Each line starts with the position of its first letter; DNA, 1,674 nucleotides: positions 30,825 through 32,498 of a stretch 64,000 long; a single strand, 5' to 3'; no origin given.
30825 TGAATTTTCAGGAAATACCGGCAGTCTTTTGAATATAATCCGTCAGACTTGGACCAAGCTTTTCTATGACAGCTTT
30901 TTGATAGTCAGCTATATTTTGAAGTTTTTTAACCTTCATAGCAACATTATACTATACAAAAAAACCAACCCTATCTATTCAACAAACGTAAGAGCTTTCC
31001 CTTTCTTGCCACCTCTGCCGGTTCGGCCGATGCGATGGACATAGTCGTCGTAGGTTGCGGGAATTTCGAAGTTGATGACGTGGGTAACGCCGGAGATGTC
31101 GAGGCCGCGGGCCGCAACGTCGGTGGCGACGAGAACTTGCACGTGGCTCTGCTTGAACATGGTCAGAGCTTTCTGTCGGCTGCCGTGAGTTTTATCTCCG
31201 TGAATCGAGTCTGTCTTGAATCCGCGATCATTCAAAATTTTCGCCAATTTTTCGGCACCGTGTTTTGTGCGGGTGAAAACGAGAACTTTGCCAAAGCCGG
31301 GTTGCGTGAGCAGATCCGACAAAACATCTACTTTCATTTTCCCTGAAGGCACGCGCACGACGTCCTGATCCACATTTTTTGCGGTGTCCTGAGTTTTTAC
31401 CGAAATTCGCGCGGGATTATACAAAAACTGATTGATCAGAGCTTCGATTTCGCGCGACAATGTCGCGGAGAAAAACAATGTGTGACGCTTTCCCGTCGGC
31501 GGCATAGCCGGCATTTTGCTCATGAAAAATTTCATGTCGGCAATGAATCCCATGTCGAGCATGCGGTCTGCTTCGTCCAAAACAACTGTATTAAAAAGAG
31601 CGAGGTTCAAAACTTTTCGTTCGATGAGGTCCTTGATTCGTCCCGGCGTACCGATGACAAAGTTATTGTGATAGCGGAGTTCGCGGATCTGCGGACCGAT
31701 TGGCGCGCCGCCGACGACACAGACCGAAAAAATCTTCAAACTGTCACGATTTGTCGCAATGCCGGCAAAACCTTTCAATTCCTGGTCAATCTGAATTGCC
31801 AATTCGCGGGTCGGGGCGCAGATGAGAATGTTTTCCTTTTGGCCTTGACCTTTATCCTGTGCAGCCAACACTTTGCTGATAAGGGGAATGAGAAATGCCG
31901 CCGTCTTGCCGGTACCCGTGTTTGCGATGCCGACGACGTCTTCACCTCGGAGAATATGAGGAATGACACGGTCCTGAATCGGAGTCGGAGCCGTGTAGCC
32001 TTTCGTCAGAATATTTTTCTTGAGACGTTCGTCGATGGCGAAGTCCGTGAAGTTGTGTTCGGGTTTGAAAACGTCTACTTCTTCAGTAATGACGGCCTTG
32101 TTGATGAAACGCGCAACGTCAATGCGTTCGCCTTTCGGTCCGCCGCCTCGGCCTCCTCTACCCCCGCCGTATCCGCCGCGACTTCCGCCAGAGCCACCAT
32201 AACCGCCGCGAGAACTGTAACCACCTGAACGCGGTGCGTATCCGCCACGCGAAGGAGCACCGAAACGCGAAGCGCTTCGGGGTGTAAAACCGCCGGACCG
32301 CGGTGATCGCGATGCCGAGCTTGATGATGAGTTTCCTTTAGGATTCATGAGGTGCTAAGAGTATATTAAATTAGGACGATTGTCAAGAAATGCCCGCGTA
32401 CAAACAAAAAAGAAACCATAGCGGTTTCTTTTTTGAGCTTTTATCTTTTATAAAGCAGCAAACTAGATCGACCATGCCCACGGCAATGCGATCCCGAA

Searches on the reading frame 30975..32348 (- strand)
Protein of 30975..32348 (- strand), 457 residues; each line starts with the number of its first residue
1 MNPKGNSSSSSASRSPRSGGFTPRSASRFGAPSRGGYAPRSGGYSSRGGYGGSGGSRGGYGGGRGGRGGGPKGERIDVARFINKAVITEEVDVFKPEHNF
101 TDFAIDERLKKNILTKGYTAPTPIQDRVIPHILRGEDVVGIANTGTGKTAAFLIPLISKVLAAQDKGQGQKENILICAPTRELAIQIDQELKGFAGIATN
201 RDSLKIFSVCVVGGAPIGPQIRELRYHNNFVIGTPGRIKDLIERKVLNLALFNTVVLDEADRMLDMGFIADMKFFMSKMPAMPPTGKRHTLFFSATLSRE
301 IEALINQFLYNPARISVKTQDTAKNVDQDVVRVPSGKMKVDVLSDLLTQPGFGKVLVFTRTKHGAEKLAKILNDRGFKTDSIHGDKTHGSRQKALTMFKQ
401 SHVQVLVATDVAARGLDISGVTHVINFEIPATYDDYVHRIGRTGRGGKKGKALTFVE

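Call 4: search_protein_families(library=pfam, proteins=[window:30975-32348:-])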
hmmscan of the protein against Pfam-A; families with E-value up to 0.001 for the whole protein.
window:30975-32348:- (457 aa): 3 families
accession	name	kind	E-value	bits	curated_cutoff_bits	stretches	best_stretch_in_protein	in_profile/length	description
PF00270.35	DEAD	-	1.8e-41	142.1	26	1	122-303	1-166/167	DEAD/DEAH box helicase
PF00271.37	Helicase_C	-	1.6e-30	106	23.5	1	339-447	2-110/110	Helicase conserved C-terminal domain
PF02602.20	HEM4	-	0.00025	20.7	27.5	1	315-409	77-175/231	Uroporphyrinogen-III synthase HemD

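Call 10: find_homologous_proteins(query=window:30975-32348:-, max_evalue=1e-20)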
Query window:30975-32348:- (457 aa): 8000 proteins with E <= 1e-20 among 8000 candidates; the best 120 are listed.
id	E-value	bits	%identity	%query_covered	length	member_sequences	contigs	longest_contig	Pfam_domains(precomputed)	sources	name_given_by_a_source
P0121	1.0e-284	962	93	100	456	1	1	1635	PF00270.36,PF00271.38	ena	-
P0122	9.3e-277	936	90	100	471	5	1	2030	PF00270.36,PF00271.38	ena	-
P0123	1.6e-246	836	92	84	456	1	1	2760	PF00270.36,PF00271.38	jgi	jgi:ATP-dependent RNA helicase RhlE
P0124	1.0e-233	794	90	84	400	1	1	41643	PF00270.36,PF00271.38,PF04851.22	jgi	jgi:superfamily II DNA/RNA helicase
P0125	1.6e-222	757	84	84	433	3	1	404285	PF00270.36,PF00271.38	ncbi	-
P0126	3.4e-213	727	72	100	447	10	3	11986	PF00270.36,PF00271.38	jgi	-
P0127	4.2e-211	720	81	86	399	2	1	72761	PF00270.36,PF00271.38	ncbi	-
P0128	1.7e-209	715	72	95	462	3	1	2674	PF00270.36,PF00271.38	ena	-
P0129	8.7e-209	712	80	84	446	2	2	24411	PF00270.36,PF00271.38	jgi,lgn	jgi:superfamily II DNA/RNA helicase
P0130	2.9e-200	684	76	91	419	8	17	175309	PF00270.36,PF00271.38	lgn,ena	-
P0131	4.2e-180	618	66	91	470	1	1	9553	PF00270.36,PF00271.38,PF04851.22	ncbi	-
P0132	1.1e-178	613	66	100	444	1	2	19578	PF00270.36,PF00271.38,PF04851.22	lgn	-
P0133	2.0e-178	612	67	95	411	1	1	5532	PF00270.36,PF00271.38,PF04851.22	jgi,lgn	-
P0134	1.5e-177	609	69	91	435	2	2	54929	PF00270.36,PF00271.38,PF04851.22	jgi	jgi:ATP-dependent RNA helicase RhlE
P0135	7.5e-177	607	65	98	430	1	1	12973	PF00270.36,PF00271.38,PF04851.22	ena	-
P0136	1.1e-176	606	63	92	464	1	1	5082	PF00270.36,PF00271.38,PF04851.22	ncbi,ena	-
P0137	2.9e-176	605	67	98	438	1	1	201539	PF00270.36,PF00271.38,PF04851.22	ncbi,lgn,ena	-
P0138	4.2e-176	604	71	87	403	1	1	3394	PF00270.36,PF00271.38,PF04851.22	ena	-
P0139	6.7e-176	604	72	84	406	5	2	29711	PF00270.36,PF00271.38,PF04851.22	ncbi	-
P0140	2.3e-175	602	64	100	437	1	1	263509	PF00270.36,PF00271.38,PF04851.22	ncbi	ncbi:MAG: DEAD/DEAH box helicase [Patescibacteria group bacterium]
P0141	2.5e-175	602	71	84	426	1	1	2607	PF00270.36,PF00271.38,PF04851.22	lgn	-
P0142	3.2e-175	602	70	84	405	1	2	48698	PF00270.36,PF00271.38,PF04851.22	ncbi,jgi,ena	-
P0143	7.5e-175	600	68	84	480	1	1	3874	PF00270.36,PF00271.38,PF04851.22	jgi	jgi:ATP-dependent RNA helicase RhlE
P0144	8.8e-175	600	68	93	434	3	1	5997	PF00270.36,PF00271.38,PF04851.22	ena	-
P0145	9.0e-175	600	64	100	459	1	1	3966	PF00270.36,PF00271.38,PF04851.22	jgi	jgi:superfamily II DNA/RNA helicase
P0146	1.1e-174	600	67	84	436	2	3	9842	PF00270.36,PF00271.38,PF04851.22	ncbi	-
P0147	1.9e-174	599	71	84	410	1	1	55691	PF00270.36,PF00271.38,PF04851.22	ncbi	-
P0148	2.2e-174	599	60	94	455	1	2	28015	PF00270.36,PF00271.38,PF04851.22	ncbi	-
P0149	2.3e-174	599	63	92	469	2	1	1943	PF00270.36,PF00271.38,PF04851.22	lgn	-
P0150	2.4e-174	599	71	85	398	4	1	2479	PF00270.36,PF00271.38,PF04851.22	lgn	-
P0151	4.1e-174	598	70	89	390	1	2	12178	PF00270.36,PF00271.38,PF04851.22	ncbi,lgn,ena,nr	ncbi:MAG: DEAD/DEAH box helicase [Candidatus Taylorbacteria bacterium]|nr:DEAD/DEAH box helicase [Ca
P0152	1.2e-173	596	66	85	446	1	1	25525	PF00270.36,PF00271.38,PF04851.22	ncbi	-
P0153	4.0e-173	595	66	89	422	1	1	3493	PF00270.36,PF00271.38,PF04851.22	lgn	-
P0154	4.9e-173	594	62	98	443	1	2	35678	PF00270.36,PF00271.38,PF04851.22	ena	-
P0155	4.9e-173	594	67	89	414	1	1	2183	PF00270.36,PF00271.38,PF04851.22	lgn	-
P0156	6.0e-173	594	62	100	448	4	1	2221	PF00270.36,PF00271.38,PF04851.22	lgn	-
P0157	6.1e-173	594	72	83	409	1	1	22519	PF00270.36,PF00271.38,PF04851.22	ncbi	-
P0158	8.1e-173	594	71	84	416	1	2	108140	PF00270.36,PF00271.38,PF04851.22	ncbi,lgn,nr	ncbi:DEAD/DEAH box helicase [Patescibacteria group bacterium]|nr:DEAD/DEAH box helicase [Patescibact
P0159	8.2e-173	594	69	95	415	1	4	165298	PF00270.36,PF00271.38,PF04851.22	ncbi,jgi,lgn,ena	-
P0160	1.2e-172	593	67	95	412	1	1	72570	PF00270.36,PF00271.38,PF04851.22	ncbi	-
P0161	2.5e-172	592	69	84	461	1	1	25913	PF00270.36,PF00271.38,PF04851.22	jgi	jgi:ATP-dependent RNA helicase RhlE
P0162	2.8e-172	592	66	98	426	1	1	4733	PF00270.36,PF00271.38,PF04851.22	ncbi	ncbi:MAG: DEAD/DEAH box helicase [Minisyncoccota bacterium]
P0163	2.8e-172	592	64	99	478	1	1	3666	PF00270.36,PF00271.38,PF04851.22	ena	-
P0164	3.6e-172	591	66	95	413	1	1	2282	PF00270.36,PF00271.38,PF04851.22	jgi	jgi:ATP-dependent RNA helicase RhlE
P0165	7.2e-172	590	71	84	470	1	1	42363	PF00270.36,PF00271.38,PF04851.22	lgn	-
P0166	7.3e-172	590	67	90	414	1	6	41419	PF00270.36,PF00271.38,PF04851.22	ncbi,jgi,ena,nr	ncbi:MAG: DEAD/DEAH box helicase domain protein [Parcubacteria group bacterium GW2011_GWA2_49_16]|nr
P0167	8.3e-172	590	67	93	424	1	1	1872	PF00270.36,PF00271.38,PF04851.22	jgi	jgi:superfamily II DNA/RNA helicase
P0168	8.3e-172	590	61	100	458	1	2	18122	PF00270.36,PF00271.38,PF04851.22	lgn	-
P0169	9.8e-172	590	62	96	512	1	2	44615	PF00270.36,PF00271.38,PF04851.22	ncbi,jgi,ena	-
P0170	1.1e-171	590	61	100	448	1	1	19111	PF00270.36,PF00271.38,PF04851.22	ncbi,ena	-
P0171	1.2e-171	590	64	100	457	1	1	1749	PF00270.36,PF00271.38,PF04851.22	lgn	-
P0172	1.3e-171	590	70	84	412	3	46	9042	PF00270.36,PF00271.38,PF04851.22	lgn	-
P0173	1.4e-171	590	70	84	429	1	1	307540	PF00270.36,PF00271.38,PF04851.22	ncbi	-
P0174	1.7e-171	589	71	84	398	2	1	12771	PF00270.36,PF00271.38,PF04851.22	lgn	-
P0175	1.7e-171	589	62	100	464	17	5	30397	PF00270.36,PF00271.38,PF04851.22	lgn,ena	-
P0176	1.9e-171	589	67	85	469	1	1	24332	PF00270.36,PF00271.38,PF04851.22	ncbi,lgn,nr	ncbi:MAG: DEAD/DEAH box helicase [bacterium]|nr:DEAD/DEAH box helicase [bacterium]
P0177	2.0e-171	589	66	94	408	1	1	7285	PF00270.36,PF00271.38,PF04851.22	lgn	-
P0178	2.1e-171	589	58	96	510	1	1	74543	PF00270.36,PF00271.38,PF04851.22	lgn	-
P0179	2.4e-171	589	69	84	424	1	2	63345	PF00270.36,PF00271.38,PF04851.22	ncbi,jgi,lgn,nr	ncbi:MAG: DEAD/DEAH box helicase [Parcubacteria group bacterium]|nr:DEAD/DEAH box helicase [Parcubac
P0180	2.7e-171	589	68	91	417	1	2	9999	PF00270.36,PF00271.38,PF04851.22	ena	-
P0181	3.6e-171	588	65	94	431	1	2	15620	PF00270.36,PF00271.38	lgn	-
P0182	4.3e-171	588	71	86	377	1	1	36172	PF00270.36,PF00271.38,PF04851.22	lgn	-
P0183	4.8e-171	588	67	90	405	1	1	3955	PF00270.36,PF00271.38,PF04851.22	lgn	-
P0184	5.0e-171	588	69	91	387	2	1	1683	PF00270.36,PF00271.38,PF04851.22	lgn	-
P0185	5.9e-171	587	69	84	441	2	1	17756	PF00270.36,PF00271.38,PF04851.22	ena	-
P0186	8.7e-171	587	64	97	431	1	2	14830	PF00270.36,PF00271.38,PF04851.22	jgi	-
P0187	9.1e-171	587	65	93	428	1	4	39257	PF00270.36,PF00271.38,PF04851.22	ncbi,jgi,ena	ncbi:MAG TPA: DEAD/DEAH box helicase [Candidatus Paceibacterota bacterium]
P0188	9.8e-171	587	68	84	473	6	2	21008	PF00270.36,PF00271.38,PF04851.22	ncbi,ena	ncbi:MAG: DEAD/DEAH box helicase [bacterium]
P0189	1.1e-170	587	65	96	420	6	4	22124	PF00270.36,PF00271.38,PF04851.22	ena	-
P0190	1.6e-170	586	69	84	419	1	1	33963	PF00270.36,PF00271.38,PF04851.22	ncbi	ncbi:MAG: DEAD/DEAH box helicase [Patescibacteria group bacterium]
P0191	1.7e-170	586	68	89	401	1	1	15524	PF00270.36,PF00271.38,PF04851.22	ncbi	-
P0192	1.7e-170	586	62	100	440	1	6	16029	PF00270.36,PF00271.38,PF04851.22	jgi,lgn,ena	-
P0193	1.9e-170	586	66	96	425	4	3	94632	PF00270.36,PF00271.38,PF04851.22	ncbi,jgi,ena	ncbi:MAG: DEAD/DEAH box helicase [bacterium]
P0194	2.1e-170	586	61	100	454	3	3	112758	PF00270.36,PF00271.38,PF04851.22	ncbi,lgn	ncbi:MAG: DEAD/DEAH box helicase [Candidatus Paceibacterota bacterium]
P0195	2.4e-170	585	60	99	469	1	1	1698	PF00270.36,PF00271.38,PF04851.22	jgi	jgi:ATP-dependent RNA helicase RhlE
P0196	3.0e-170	585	69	84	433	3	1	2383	PF00270.36,PF00271.38,PF04851.22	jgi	jgi:superfamily II DNA/RNA helicase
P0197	6.3e-170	584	67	95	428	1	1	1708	PF00270.36,PF00271.38,PF04851.22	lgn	-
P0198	9.1e-170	584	68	89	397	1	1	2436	PF00270.36,PF00271.38,PF04851.22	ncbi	-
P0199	1.0e-169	583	66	84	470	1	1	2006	PF00270.36,PF00271.38,PF04851.22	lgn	-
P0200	1.1e-169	583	65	94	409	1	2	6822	PF00270.36,PF00271.38,PF04851.22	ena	-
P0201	1.2e-169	583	65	95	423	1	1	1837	PF00270.36,PF00271.38,PF04851.22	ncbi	-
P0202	1.5e-169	583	68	84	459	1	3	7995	PF00270.36,PF00271.38,PF04851.22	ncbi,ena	ncbi:MAG: DEAD/DEAH box helicase [Patescibacteria group bacterium]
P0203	1.7e-169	583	64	96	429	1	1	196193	PF00270.36,PF00271.38,PF04851.22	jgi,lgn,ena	-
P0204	1.8e-169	583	65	92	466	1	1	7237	PF00270.36,PF00271.38,PF04851.22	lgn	-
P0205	1.9e-169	582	72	84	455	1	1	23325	PF00270.36,PF00271.38,PF04851.22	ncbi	-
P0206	2.4e-169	582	64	95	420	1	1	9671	PF00270.36,PF00271.38,PF04851.22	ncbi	-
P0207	2.8e-169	582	65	95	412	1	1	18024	PF00270.36,PF00271.38,PF04851.22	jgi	-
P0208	2.9e-169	582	70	84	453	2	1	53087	PF00270.36,PF00271.38,PF04851.22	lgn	-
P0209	3.1e-169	582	70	84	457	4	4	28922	PF00270.36,PF00271.38,PF04851.22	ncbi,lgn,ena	-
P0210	3.3e-169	582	64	96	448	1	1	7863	PF00270.36,PF00271.38,PF04851.22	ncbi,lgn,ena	-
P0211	4.4e-169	581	61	99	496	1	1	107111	PF00270.36,PF00271.38,PF04851.22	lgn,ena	-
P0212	4.5e-169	581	71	83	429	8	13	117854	PF00270.36,PF00271.38,PF04851.22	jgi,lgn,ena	-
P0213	4.9e-169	581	71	84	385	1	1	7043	PF00270.36,PF00271.38,PF04851.22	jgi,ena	-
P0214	5.9e-169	581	66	84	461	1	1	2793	PF00270.36,PF00271.38,PF04851.22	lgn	-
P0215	6.5e-169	581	69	86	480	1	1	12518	PF00270.36,PF00271.38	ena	-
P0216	6.5e-169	581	61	98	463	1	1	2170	PF00270.36,PF00271.38,PF04851.22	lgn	-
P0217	7.1e-169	581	68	84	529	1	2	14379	PF00270.36,PF00271.38,PF04851.22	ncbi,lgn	-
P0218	7.2e-169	581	67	85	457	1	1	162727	PF00270.36,PF00271.38,PF04851.22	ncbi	-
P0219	7.7e-169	580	64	99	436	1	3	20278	PF00270.36,PF00271.38,PF04851.22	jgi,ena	-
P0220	8.0e-169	580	66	94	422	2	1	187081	PF00270.36,PF00271.38,PF04851.22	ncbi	-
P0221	8.0e-169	580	66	95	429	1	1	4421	PF00270.36,PF00271.38,PF04851.22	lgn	-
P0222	8.6e-169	580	68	89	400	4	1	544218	PF00270.36,PF00271.38,PF04851.22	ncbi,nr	ncbi:DEAD/DEAH box helicase [Candidatus Parcubacteria bacterium]|nr:DEAD/DEAH box helicase [Candidat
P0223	1.0e-168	580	70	84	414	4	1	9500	PF00270.36,PF00271.38,PF04851.22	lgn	-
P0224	1.0e-168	580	71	84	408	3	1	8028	PF00270.36,PF00271.38,PF04851.22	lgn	-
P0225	1.1e-168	580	58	100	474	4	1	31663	PF00270.36,PF00271.38,PF04851.22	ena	-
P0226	1.2e-168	580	67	89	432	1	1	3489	PF00270.36,PF00271.38,PF04851.22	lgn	-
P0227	1.3e-168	580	69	84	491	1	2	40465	PF00270.36,PF00271.38,PF04851.22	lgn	-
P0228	1.3e-168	580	66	95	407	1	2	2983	PF00270.36,PF00271.38,PF04851.22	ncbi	-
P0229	1.4e-168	580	71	84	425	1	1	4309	PF00270.36,PF00271.38,PF04851.22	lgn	-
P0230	1.4e-168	580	62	99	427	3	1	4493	PF00270.36,PF00271.38,PF04851.22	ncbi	-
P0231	1.5e-168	580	70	84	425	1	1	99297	PF00270.36,PF00271.38,PF04851.22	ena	-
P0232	1.8e-168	579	69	88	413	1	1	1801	PF00270.36,PF00271.38,PF04851.22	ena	-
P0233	2.6e-168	579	62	93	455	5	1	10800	PF00270.36,PF00271.38,PF04851.22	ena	-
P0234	3.0e-168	579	69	85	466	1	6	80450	PF00270.36,PF00271.38,PF04851.22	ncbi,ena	-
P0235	3.6e-168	578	67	84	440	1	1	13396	PF00270.36,PF00271.38,PF04851.22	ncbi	-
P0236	3.8e-168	578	59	98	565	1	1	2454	PF00270.36,PF00271.38,PF04851.22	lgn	-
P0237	4.6e-168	578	65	99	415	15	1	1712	PF00270.36,PF00271.38,PF04851.22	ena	-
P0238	4.6e-168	578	63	91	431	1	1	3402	PF00270.36,PF00271.38,PF04851.22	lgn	-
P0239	5.2e-168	578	68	89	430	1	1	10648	PF00270.36,PF00271.38,PF04851.22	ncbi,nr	ncbi:MAG: DEAD/DEAH box helicase [Candidatus Yonathbacteria bacterium]|nr:DEAD/DEAH box helicase [Ca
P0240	5.3e-168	578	70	84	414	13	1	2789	PF00270.36,PF00271.38,PF04851.22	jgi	jgi:superfamily II DNA/RNA helicase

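Call 25: find_encoding_contigs(protein=P0124, flank=3000, max_places=1)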
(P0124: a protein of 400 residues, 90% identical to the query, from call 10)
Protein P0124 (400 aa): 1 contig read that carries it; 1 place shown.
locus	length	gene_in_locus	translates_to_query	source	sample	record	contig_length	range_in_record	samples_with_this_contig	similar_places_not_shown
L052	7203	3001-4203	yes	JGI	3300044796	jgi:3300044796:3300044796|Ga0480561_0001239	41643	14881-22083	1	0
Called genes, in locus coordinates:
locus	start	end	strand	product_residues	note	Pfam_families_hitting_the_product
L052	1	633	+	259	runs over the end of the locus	PF05711:TylF, PF13578:Methyltransf_24 (weak)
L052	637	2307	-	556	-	PF01565:FAD_binding_4, PF02913:FAD-oxidase_C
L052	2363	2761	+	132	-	PF07681:DoxX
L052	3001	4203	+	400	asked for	PF04851:ResIII (weak), PF00270:DEAD, PF00271:Helicase_C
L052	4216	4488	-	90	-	-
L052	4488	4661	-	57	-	-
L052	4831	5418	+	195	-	PF04542:Sigma70_r2, PF08281:Sigma70_r4_2, PF04545:Sigma70_r4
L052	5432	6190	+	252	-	-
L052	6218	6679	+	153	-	PF04205:FMN_bind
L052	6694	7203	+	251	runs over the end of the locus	PF02424:ApbE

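Call 26: find_encoding_contigs(protein=P0127, flank=3000, max_places=1)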
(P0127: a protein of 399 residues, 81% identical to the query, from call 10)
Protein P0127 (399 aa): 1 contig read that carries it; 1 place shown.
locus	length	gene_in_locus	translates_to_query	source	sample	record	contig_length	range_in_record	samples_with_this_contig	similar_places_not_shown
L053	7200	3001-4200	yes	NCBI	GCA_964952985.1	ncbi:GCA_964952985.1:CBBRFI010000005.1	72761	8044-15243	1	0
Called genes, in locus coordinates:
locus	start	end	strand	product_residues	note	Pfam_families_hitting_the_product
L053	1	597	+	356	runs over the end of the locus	-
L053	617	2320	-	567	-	PF01565:FAD_binding_4, PF02913:FAD-oxidase_C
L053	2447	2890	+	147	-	PF07681:DoxX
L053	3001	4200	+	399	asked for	PF00270:DEAD, PF00271:Helicase_C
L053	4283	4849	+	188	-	PF04542:Sigma70_r2, PF08281:Sigma70_r4_2, PF04545:Sigma70_r4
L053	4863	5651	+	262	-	-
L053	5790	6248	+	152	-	PF04205:FMN_bind (weak)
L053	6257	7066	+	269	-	PF02424:ApbE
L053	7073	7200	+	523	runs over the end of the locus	PF03116:NQR2_RnfD_RnfE (weak), PF00175:NAD_binding_1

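Call 53: predict_structure(alignment_id=A2)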
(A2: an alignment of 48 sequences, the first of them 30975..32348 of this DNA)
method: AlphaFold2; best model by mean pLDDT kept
length: 457 residues; sequences in the alignment: 48
mean_pLDDT: 75.1   pTM: 0.64
mean pLDDT of the five models: 75.1, 74.6, 74.4, 74.4, 73.8
residues with pLDDT >= 90: 143; 70-90: 167; 50-70: 56; < 50: 91
segments of 3 or more residues with pLDDT < 50: 1-22, 24-31, 33-38, 40-72, 83-92, 320-327, 446-448
pLDDT, mean of each block of 10 residues (from residue 1): 40 41 41 41 40 37 39 57 42 70 89 85 87 92 67 92 81 89 88 76 82 90 91 96 95 93 84 93 91 83 88 75 48 84 89 88 92 95 82 86 89 65 84 67 51 79
secondary structure, 60 per line:
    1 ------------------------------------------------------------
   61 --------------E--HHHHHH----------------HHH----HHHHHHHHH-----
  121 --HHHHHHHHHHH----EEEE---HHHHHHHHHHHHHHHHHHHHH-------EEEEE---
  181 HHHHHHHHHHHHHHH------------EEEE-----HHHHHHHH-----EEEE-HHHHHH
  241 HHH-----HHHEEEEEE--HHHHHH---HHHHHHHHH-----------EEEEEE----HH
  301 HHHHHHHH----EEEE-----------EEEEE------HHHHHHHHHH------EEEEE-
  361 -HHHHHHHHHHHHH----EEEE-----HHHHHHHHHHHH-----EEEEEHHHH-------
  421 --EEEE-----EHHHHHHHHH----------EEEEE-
elements in order: H78-83 H107-115 H123-133 E138-141 H145-165 E173-177 H181-195 E208-211 H217-224 E230-233 H235-243 E252-257 H260-265 H269-277 E289-294 H299-308 E313-316 E328-332 H339-348 E355-359 H362-374 E379-382 H388-399 E405-409 H410-413 E423-426 H433-441 E452-456

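Call 54: search_protein_representatives(protein=window:30975-32123:-)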
Query: 382 residues. Proteins with E-value up to 0.001 (for the whole library): 97226; up to 1e-10: 48464; up to 1e-30: 14933. The best 150 are listed.
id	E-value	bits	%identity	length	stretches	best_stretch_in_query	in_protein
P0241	1.9e-156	537.3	71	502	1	1-381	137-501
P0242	1.7e-135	468.4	38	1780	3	29-381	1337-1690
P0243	2.0e-134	464.9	63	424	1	2-382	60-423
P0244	2.6e-127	441.5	60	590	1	2-382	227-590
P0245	2.0e-124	432.0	60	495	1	1-382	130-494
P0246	2.8e-123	428.2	59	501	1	3-382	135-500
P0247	1.4e-120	419.3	58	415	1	5-382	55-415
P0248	9.3e-118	410.1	60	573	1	20-381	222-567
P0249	9.2e-117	406.8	57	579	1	2-382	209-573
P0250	4.0e-115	401.4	56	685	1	2-382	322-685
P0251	7.0e-114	397.3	56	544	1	5-381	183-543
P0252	8.3e-113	393.8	55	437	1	18-382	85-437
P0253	1.4e-111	389.7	44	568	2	27-368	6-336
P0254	2.5e-111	388.9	54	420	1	2-382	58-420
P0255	4.6e-111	388.0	53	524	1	1-382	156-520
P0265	1.2e-104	366.9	51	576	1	6-382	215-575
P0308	5.7e-89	315.4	46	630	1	16-381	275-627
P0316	1.3e-85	304.3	47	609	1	24-381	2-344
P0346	3.0e-82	293.2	44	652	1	24-382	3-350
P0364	2.0e-81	290.6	46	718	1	24-381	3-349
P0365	2.2e-81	290.4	44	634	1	19-381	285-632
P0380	1.1e-80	288.1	44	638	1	6-380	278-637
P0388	3.6e-80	286.4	45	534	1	14-381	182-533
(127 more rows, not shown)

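Call 56: list_cluster_members(proteins=[P0250, P0244, P0265, P0308, P0365, P0380, P0388, P0316, P0346, P0364])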
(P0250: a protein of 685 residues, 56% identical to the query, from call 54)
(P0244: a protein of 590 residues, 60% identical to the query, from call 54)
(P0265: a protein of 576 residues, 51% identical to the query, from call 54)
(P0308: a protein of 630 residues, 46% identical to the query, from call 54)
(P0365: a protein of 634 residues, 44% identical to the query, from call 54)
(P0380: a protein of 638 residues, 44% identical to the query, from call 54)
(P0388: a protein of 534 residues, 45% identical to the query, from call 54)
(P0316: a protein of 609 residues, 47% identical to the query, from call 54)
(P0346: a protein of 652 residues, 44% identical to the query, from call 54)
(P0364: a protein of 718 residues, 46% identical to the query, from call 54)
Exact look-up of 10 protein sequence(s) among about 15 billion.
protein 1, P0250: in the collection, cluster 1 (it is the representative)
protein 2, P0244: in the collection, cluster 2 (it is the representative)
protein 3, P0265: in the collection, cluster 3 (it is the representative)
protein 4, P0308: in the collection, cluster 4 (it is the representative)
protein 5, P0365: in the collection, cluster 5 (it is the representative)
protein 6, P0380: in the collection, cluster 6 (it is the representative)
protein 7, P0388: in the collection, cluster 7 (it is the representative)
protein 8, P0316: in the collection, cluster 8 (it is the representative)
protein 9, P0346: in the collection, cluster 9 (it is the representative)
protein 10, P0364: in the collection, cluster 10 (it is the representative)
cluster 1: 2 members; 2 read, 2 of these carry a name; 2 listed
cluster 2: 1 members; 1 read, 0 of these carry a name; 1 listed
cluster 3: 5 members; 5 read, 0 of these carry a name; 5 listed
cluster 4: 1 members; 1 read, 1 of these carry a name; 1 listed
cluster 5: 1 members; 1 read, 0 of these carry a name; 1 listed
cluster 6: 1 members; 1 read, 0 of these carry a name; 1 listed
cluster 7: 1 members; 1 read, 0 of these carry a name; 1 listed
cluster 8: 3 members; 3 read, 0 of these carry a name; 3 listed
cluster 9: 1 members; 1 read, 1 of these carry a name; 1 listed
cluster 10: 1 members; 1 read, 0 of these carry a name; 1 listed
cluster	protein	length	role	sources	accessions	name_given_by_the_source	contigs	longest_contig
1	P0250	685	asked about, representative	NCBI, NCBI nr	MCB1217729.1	DEAD/DEAH box helicase [bacterium]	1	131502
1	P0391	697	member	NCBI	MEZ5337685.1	MAG: DEAD/DEAH box helicase [bacterium]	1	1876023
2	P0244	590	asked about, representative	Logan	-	-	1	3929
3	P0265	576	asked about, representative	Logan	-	-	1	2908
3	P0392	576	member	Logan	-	-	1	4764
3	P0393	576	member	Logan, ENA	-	-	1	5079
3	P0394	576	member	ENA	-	-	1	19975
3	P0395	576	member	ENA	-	-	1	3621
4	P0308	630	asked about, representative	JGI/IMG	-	ATP-dependent RNA helicase RhlE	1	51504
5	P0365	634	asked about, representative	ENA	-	-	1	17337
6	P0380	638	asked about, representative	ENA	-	-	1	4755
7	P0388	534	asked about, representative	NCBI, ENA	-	-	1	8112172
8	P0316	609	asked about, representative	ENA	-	-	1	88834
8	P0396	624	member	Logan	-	-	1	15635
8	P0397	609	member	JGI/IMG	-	-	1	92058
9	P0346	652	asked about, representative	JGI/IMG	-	ATP-dependent RNA helicase RhlE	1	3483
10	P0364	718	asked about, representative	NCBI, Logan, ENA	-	-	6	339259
